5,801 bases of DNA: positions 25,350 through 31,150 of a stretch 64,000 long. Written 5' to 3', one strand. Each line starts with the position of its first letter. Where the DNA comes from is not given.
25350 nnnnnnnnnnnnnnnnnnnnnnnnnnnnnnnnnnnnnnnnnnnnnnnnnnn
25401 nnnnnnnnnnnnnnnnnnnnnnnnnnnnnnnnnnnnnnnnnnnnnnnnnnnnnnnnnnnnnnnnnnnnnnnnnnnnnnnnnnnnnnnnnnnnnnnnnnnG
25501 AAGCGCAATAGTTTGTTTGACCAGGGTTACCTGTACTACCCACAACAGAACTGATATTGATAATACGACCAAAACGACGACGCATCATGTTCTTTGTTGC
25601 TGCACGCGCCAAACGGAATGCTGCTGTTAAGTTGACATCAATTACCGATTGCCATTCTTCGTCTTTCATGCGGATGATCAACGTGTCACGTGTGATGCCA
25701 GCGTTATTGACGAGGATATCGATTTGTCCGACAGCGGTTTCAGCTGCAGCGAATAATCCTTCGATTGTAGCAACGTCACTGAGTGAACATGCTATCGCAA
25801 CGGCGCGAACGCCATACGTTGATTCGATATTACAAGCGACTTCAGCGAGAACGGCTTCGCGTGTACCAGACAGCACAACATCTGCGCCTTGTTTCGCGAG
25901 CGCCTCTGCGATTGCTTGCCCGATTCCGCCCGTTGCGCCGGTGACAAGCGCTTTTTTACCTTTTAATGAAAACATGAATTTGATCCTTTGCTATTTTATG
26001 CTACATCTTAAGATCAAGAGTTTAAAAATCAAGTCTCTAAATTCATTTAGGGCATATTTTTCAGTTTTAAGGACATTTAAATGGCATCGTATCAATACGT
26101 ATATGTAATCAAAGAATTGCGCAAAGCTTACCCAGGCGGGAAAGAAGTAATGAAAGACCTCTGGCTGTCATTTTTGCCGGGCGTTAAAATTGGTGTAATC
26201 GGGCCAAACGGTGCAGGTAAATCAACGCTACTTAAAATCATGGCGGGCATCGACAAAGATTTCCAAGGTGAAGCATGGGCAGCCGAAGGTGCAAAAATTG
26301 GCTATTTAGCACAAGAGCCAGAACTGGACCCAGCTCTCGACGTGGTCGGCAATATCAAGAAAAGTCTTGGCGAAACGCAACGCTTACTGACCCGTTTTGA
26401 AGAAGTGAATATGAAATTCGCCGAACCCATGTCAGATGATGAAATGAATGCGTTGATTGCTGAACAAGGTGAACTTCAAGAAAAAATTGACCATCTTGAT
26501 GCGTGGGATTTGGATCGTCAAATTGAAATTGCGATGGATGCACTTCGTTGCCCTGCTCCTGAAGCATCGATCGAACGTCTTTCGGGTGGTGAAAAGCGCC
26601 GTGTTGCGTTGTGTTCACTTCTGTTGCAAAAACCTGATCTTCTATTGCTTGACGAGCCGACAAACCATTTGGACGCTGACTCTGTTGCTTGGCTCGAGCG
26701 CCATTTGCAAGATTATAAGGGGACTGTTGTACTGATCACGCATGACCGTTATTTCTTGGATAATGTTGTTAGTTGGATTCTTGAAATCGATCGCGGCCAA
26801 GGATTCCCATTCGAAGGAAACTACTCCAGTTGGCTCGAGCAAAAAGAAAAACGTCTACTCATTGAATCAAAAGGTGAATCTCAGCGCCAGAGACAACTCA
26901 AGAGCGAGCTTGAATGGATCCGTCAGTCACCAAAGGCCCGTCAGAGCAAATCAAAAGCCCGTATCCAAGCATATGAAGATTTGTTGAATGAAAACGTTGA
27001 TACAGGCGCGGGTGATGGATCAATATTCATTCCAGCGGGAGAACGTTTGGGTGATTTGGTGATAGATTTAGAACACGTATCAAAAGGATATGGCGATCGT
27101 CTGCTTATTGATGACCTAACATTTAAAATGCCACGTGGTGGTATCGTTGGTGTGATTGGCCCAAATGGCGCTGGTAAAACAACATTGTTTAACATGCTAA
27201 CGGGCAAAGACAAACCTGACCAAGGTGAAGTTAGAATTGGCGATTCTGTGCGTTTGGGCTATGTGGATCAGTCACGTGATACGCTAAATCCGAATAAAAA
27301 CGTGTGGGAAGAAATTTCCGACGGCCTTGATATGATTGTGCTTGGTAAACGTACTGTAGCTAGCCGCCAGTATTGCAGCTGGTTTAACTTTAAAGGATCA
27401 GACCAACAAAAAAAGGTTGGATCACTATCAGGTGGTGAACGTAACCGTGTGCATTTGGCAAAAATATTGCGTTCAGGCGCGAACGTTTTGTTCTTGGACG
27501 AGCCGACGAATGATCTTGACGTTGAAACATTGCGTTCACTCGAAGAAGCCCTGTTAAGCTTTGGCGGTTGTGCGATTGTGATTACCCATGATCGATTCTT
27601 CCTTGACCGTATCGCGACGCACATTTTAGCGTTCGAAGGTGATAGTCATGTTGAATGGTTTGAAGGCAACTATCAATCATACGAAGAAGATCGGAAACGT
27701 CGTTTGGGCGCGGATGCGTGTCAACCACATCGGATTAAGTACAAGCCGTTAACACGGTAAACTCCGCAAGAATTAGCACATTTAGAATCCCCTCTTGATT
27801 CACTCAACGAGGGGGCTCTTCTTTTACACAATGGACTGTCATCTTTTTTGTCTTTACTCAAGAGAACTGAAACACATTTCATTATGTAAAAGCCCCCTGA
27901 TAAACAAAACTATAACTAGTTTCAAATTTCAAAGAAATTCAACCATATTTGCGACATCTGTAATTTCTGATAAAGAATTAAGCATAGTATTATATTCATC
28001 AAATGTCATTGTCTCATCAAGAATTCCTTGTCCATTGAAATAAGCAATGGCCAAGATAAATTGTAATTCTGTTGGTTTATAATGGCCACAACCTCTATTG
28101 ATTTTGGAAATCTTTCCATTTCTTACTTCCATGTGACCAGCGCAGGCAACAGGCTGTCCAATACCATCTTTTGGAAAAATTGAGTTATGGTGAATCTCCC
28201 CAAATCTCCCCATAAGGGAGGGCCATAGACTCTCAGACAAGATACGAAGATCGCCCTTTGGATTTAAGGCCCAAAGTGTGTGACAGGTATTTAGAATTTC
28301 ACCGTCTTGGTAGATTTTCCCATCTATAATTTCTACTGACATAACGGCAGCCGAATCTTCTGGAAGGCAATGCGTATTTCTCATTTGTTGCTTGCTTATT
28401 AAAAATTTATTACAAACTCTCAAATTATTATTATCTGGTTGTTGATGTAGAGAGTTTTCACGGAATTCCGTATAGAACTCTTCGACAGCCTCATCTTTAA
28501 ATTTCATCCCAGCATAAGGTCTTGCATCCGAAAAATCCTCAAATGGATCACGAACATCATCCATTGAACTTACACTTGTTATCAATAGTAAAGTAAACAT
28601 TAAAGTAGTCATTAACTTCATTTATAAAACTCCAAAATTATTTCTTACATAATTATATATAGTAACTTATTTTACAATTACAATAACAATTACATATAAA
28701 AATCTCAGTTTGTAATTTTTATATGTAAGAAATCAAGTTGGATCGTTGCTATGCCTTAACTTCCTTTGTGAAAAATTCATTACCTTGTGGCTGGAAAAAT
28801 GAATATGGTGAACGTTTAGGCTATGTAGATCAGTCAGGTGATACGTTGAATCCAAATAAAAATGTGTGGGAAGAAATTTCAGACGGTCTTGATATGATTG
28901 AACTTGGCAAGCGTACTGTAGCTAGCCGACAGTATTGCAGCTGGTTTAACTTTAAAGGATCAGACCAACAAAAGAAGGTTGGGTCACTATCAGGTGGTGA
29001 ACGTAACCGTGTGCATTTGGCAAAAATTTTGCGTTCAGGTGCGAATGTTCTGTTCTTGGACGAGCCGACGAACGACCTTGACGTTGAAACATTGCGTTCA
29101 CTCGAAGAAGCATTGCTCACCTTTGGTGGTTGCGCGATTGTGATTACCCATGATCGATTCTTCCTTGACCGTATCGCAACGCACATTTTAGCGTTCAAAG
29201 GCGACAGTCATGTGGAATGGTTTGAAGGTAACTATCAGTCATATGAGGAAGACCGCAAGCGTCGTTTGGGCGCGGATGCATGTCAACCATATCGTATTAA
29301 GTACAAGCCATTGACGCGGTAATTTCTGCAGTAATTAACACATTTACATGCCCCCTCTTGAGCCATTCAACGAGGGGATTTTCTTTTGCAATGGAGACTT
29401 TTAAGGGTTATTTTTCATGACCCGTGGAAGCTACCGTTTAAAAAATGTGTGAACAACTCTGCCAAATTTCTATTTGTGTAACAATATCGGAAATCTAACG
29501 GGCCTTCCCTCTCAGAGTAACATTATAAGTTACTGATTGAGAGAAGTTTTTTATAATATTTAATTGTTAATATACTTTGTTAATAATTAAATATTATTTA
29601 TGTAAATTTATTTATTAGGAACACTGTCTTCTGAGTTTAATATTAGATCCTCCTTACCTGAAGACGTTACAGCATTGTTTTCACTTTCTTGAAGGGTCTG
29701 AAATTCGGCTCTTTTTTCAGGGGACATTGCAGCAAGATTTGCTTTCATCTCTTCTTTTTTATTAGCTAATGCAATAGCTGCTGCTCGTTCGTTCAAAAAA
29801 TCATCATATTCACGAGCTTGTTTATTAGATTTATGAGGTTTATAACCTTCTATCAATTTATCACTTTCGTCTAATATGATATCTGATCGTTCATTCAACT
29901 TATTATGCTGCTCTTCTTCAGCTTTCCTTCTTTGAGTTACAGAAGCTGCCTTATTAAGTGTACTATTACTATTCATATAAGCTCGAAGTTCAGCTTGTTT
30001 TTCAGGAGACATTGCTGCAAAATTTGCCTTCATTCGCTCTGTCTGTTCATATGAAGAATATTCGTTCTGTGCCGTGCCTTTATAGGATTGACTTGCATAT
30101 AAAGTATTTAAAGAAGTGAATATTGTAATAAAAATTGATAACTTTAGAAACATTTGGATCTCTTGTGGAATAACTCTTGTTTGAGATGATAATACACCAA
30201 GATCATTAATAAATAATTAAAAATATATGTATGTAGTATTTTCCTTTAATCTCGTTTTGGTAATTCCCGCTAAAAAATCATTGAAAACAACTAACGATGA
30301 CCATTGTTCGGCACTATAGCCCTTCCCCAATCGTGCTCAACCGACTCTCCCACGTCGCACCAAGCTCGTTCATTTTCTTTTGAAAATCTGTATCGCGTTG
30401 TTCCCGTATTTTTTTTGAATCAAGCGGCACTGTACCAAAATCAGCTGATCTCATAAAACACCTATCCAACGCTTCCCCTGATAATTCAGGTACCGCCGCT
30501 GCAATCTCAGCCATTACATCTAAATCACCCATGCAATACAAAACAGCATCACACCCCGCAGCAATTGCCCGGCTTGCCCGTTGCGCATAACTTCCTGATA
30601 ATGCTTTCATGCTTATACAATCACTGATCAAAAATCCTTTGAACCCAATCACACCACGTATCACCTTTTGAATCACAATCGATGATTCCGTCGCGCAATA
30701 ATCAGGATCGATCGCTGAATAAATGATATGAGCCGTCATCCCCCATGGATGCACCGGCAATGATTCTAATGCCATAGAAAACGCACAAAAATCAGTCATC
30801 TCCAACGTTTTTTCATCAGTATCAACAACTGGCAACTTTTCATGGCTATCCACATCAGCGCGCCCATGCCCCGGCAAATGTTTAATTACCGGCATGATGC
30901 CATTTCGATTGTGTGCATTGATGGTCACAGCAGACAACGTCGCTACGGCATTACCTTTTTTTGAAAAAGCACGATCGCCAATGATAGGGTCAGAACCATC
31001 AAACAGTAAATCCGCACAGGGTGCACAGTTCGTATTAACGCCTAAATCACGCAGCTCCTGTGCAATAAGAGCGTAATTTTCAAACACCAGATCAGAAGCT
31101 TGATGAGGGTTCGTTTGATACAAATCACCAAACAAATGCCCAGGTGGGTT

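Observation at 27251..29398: ~590-bp direct repeat of the ettA 3' end plus terminator brackets a 1-kb cargo; the copies differ almost only at synonymous sites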

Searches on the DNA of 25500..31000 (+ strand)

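Call 39: search_rna_families(source=window, start=25500, end=31000, threshold=evalue, max_evalue=1)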
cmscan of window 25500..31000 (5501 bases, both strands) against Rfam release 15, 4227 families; matches with E-value up to 1: 0.
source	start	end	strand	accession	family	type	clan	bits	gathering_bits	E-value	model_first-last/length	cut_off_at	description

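Call 69: search_dna_similar(query=L168:3400-5300:+, collection=ecoli_genomes, mode=near, max_rows=8)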
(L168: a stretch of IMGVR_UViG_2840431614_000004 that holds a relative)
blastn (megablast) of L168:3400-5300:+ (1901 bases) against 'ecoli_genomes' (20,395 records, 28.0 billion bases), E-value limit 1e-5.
No match.
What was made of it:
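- Tried and rejected: L168 has no match in E. coli genomes (call 69).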
